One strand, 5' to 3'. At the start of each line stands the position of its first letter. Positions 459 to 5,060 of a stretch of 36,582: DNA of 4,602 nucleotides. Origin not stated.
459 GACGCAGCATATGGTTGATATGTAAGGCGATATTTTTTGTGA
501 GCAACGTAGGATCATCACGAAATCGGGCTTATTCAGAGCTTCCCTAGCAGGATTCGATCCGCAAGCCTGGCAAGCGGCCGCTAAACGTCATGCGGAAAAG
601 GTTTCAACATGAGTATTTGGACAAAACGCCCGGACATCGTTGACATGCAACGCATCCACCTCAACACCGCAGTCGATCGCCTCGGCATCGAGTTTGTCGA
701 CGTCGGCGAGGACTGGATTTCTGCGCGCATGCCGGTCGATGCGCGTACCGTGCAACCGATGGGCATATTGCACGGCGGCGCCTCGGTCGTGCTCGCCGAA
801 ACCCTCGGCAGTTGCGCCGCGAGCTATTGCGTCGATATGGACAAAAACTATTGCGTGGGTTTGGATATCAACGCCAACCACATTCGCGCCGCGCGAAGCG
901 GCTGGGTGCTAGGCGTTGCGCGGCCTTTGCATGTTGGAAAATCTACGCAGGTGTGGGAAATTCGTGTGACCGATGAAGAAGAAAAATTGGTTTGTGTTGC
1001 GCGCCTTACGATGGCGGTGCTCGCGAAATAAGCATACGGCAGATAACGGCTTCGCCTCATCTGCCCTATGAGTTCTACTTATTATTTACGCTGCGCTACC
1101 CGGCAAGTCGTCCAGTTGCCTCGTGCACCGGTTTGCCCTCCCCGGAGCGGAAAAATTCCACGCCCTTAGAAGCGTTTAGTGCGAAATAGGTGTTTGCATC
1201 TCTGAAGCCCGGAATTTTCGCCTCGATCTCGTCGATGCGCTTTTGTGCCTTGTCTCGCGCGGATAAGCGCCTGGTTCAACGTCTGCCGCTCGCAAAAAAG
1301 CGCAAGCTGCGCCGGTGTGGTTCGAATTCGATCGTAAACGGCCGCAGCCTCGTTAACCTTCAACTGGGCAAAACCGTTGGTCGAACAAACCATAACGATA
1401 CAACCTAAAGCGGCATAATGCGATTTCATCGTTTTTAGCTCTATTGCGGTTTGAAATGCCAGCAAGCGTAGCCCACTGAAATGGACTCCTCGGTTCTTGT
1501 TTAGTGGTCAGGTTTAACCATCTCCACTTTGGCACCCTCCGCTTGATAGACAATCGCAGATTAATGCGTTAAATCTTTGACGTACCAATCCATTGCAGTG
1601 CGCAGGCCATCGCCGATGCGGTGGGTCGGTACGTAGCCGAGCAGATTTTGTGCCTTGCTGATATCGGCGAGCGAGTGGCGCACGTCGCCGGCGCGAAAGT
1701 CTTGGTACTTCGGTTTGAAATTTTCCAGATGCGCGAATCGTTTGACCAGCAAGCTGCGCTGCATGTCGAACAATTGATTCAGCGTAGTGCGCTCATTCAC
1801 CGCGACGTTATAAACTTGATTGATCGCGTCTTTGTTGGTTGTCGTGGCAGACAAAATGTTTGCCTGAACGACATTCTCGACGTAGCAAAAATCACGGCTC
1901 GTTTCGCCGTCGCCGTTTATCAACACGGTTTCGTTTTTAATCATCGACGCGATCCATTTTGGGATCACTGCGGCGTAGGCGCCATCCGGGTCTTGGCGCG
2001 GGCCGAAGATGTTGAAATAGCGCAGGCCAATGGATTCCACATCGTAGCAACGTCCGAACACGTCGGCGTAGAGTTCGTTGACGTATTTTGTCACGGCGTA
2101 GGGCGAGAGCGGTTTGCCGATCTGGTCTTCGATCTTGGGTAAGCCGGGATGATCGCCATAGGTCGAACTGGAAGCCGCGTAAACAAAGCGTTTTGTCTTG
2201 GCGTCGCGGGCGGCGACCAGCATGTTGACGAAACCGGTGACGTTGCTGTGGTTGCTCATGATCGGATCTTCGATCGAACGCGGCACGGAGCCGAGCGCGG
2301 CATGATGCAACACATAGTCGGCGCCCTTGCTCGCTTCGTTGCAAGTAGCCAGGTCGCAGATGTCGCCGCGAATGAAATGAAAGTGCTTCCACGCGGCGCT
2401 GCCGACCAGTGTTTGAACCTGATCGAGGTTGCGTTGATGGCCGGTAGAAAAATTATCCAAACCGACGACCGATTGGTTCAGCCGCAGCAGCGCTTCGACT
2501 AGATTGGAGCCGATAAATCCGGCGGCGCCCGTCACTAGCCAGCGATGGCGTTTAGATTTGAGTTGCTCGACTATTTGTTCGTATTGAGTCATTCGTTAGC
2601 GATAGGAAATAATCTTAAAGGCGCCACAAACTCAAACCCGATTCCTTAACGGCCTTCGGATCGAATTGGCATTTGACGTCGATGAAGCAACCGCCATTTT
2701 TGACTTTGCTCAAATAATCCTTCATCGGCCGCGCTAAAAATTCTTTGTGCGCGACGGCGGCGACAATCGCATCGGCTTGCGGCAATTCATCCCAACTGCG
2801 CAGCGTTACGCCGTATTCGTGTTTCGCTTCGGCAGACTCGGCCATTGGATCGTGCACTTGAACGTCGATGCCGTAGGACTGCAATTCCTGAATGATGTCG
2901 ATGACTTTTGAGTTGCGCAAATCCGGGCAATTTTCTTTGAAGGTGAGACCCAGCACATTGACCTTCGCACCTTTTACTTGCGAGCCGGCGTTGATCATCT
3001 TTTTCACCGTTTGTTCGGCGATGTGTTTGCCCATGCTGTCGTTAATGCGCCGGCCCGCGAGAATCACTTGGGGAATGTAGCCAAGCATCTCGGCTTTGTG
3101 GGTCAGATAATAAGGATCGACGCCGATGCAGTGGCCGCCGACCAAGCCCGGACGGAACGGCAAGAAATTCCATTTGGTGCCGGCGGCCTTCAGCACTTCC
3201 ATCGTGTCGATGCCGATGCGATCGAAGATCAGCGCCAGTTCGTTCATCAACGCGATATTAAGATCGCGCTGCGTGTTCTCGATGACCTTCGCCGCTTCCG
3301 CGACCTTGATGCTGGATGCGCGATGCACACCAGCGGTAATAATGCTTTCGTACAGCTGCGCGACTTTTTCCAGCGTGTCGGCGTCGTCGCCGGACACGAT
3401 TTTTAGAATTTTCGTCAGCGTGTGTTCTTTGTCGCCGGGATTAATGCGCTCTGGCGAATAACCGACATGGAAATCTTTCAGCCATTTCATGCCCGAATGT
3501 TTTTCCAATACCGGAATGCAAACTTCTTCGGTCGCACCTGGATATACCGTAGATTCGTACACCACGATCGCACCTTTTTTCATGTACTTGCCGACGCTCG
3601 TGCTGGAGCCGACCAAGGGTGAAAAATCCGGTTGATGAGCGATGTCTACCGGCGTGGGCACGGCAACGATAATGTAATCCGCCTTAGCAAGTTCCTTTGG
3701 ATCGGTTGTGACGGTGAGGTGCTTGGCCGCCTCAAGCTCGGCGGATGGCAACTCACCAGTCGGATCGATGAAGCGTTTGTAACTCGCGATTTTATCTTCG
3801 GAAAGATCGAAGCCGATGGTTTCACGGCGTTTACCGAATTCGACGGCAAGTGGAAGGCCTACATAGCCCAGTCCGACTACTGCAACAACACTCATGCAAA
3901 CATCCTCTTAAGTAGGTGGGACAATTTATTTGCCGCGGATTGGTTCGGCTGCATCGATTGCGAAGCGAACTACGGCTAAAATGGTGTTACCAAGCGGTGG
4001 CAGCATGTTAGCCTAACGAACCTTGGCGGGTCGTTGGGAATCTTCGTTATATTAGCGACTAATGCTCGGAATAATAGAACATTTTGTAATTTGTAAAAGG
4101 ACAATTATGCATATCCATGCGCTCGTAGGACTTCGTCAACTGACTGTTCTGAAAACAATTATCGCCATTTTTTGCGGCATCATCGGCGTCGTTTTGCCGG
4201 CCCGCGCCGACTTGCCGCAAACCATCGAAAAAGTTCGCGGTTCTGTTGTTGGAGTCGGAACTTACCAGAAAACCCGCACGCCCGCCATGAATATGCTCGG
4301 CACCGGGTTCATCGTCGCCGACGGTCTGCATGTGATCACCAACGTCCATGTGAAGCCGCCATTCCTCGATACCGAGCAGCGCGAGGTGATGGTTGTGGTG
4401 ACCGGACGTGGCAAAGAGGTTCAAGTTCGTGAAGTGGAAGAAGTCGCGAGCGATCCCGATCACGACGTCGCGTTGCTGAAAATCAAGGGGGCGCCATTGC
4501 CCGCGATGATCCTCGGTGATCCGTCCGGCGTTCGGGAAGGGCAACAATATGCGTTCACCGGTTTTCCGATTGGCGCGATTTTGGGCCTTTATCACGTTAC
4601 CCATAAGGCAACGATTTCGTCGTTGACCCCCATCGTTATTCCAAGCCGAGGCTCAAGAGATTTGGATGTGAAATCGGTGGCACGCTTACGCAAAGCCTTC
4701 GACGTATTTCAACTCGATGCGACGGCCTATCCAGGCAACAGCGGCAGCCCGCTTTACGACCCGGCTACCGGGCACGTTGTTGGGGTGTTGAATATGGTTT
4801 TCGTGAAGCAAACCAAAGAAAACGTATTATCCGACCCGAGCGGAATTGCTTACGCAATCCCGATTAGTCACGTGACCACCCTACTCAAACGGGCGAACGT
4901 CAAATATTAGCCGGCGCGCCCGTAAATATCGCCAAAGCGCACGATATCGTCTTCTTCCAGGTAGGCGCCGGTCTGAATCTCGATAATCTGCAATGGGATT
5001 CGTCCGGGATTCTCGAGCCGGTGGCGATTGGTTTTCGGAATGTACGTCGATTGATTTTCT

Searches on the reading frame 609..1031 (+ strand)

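Call 6: search_protein_families(library=ncbifam, proteins=[window:609-1031:+], max_evalue=0.00001)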
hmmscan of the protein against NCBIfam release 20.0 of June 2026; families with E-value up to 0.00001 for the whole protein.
window:609-1031:+ (140 aa): 5 families
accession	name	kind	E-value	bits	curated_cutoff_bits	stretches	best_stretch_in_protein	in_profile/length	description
NF007631.0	PRK10293.1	equivalog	1.4e-39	134.9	226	1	12-138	11-136/136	1,4-dihydroxy-2-naphthoyl-CoA hydrolase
TIGR00369.1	unchar_dom_1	domain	3e-39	133.7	36.6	1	21-136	2-116/117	hotdog fold thioesterase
NF007607.0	PRK10254.1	equivalog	3.2e-37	127.7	237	1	3-138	2-136/137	proofreading thioesterase EntH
NF047425.1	MenI_Listeria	exception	1e-36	125.3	185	1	23-138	5-119/122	1,4-dihydroxy-2-naphthoyl-CoA hydrolase MenI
TIGR02286.1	PaaD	equivalog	4.8e-10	39.6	118.9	1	24-132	3-108/114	hydroxyphenylacetyl-CoA thioesterase PaaI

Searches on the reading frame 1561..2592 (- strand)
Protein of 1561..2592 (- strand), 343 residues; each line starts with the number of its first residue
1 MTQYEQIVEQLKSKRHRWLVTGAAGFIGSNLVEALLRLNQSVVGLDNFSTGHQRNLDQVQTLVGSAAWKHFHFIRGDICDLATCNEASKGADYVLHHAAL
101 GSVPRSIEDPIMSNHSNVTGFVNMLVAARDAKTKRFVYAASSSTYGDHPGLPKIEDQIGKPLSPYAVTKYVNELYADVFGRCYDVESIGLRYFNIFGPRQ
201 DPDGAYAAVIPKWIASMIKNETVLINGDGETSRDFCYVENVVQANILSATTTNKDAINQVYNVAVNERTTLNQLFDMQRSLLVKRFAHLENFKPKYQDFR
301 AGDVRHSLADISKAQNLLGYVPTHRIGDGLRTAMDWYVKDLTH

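Call 6: search_protein_families(library=ncbifam, proteins=[window:1561-2592:-], max_evalue=0.00001)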
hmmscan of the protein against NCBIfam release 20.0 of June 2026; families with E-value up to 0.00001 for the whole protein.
window:1561-2592:- (343 aa): 25 families
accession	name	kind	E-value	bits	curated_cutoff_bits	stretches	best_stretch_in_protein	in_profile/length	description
NF011728.1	PRK15181.1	equivalog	3.8e-142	473.4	760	1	1-339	1-339/348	Vi polysaccharide biosynthesis UDP-N-acetylglucosaminuronic acid C-4 epimerase TviC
TIGR04180.1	EDH_00030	hypoth_equivalog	1e-42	146.2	475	1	19-324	2-296/297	NAD-dependent 4,6-dehydratase LegB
TIGR01181.1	dTDP_gluc_dehyt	equivalog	2.9e-42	144.9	365.1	1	17-340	1-314/321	dTDP-glucose 4,6-dehydratase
TIGR01179.1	galE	equivalog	4.9e-41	140.6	262.3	1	19-339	3-327/332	UDP-glucose 4-epimerase GalE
TIGR02197.1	heptose_epim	equivalog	5.3e-36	124.4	274.6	1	19-338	2-314/316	ADP-glyceromanno-heptose 6-epimerase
NF007956.0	PRK10675.1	subfamily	6.8e-27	94.5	394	1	18-337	3-329/338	UDP-glucose 4-epimerase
NF007582.0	PRK10217.1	equivalog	1e-22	80.7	698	1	17-339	3-333/355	dTDP-glucose 4,6-dehydratase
NF007490.0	PRK10084.1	subfamily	2e-22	79.7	649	1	18-340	3-337/361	dTDP-glucose 4,6-dehydratase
NF008360.0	PRK11150.1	equivalog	1.5e-20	73.6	452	1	19-305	3-281/310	ADP-glyceromanno-heptose 6-epimerase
NF042423.1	oxyalk_red_Shew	equivalog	4.3e-17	62.2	580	1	9-275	2-250/331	2-alkyl-3-oxoalkanoate reductase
NF042422.1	oxyalk_red_OleD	equivalog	5e-16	59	580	1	18-249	3-215/329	2-alkyl-3-oxoalkanoate reductase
TIGR02622.1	CDP_4_6_dhtase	equivalog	6e-15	55.2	278.45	1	16-338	5-331/352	CDP-glucose 4,6-dehydratase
TIGR03466.1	HpnA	hypoth_equivalog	1.1e-14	54.1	367.65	1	18-150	3-123/327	hopanoid-associated sugar epimerase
TIGR01472.1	gmd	equivalog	1.4e-13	50.8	415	1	19-281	4-267/342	GDP-mannose 4,6-dehydratase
NF008872.0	PRK11908.1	equivalog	4.2e-12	45.8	294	1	17-341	3-339/349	bifunctional UDP-4-keto-pentose/UDP-xylose synthase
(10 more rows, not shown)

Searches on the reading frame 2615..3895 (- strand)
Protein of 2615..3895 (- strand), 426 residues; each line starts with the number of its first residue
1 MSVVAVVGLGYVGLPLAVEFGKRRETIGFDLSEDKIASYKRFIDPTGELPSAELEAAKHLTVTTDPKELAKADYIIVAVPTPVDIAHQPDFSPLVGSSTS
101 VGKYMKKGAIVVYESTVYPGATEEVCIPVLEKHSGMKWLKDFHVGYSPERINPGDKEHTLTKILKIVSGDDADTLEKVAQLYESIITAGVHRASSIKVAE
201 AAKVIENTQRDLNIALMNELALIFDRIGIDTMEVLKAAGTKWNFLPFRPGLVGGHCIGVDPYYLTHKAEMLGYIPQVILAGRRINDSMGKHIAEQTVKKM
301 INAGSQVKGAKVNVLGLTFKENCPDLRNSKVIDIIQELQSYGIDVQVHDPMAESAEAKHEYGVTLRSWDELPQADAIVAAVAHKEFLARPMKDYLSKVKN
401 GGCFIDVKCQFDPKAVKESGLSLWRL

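Call 6: search_protein_families(library=ncbifam, proteins=[window:2615-3895:-], max_evalue=0.00001)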
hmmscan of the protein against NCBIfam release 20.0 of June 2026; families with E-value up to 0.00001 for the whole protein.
window:2615-3895:- (426 aa): 7 families
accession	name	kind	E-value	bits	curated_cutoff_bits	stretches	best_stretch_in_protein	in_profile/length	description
NF011729.0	PRK15182.1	equivalog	5.3e-150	499.9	592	1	4-396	9-401/425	Vi polysaccharide biosynthesis UDP-N-acetylglucosamine C-6 dehydrogenase TviB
TIGR03026.1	NDP-sugDHase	subfamily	5.2e-118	394.4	189.8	1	4-394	3-399/413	nucleotide sugar dehydrogenase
NF040825.1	UDPMaNacDH_Arch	equivalog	3.6e-60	204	750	1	4-387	3-378/418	UDP-N-acetyl-D-mannosamine dehydrogenase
NF008286.0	PRK11064.1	equivalog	1.6e-55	188.4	459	1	3-391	5-404/420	UDP-N-acetyl-D-mannosamine dehydrogenase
NF041297.1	UDPGDh_AglM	equivalog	1.1e-42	146.5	670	1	4-386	3-395/429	UDP-glucose 6-dehydrogenase AglM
NF047673.2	TeichurnBiosyTuaD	equivalog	3.5e-33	115.4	700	1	1-421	1-424/439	UDP-glucose 6-dehydrogenase TuaD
NF011631.0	PRK15057.1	equivalog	2.5e-09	36.8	757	1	4-357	3-345/388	UDP-glucose 6-dehydrogenase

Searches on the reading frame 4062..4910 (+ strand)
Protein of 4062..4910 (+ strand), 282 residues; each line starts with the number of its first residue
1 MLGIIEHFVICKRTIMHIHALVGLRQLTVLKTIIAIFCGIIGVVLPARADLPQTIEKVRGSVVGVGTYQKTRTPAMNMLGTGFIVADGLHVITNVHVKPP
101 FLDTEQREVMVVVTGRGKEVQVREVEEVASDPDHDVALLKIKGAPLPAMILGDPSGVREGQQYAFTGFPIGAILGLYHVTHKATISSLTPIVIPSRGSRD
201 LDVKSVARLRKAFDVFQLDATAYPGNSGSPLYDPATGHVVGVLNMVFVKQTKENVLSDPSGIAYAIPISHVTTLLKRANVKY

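Call 6: search_protein_families(library=ncbifam, proteins=[window:4062-4910:+], max_evalue=0.00001)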
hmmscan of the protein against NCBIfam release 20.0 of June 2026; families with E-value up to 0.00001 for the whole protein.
window:4062-4910:+ (282 aa): 8 families
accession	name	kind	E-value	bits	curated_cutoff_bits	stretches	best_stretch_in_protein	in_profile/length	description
TIGR02037.1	degP_htrA_DO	subfamily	7.2e-18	64.7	416.2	1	69-276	51-225/434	Do family serine endopeptidase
NF041521.1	HhoA_HhoB_HtrA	equivalog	3.3e-16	59.5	450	1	72-274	51-219/335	HhoA/HhoB/HtrA family serine endopeptidase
NF033740.0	MarP_fam_protase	equivalog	1.3e-14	54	250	1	52-253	187-358/390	MarP family serine protease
NF047968.1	SerProtHtrA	equivalog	1.9e-13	50.5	470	1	56-275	60-253/357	serine protease HtrA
NF050055.1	SerProtHtrAMycob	equivalog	2.9e-12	46.3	800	1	56-274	209-402/502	serine protease HtrA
TIGR02038.1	protease_degS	equivalog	3.6e-10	39.5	422.95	1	73-276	73-244/351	outer membrane-stress sensor serine endopeptidase DegS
NF008147.1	PRK10898.1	equivalog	6.6e-09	35.4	408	1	73-276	73-245/352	outer membrane-stress sensor serine endopeptidase DegS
NF040960.1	MamE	equivalog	3.2e-07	29.3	800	1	65-270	109-285/659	magnetosome formation protease MamE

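Call 76: search_protein_families(library=pfam, proteins=[window:4062-4910:+], max_evalue=0.01)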
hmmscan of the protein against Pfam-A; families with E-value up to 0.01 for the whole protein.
window:4062-4910:+ (282 aa): 2 families
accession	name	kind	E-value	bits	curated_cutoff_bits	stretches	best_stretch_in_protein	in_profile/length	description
PF13365.12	Trypsin_2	-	9.7e-24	85.2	27.6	1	80-242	1-144/144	Trypsin-like peptidase domain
PF00089.32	Trypsin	-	2.2e-06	28.1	20.6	1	78-252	25-204/220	Trypsin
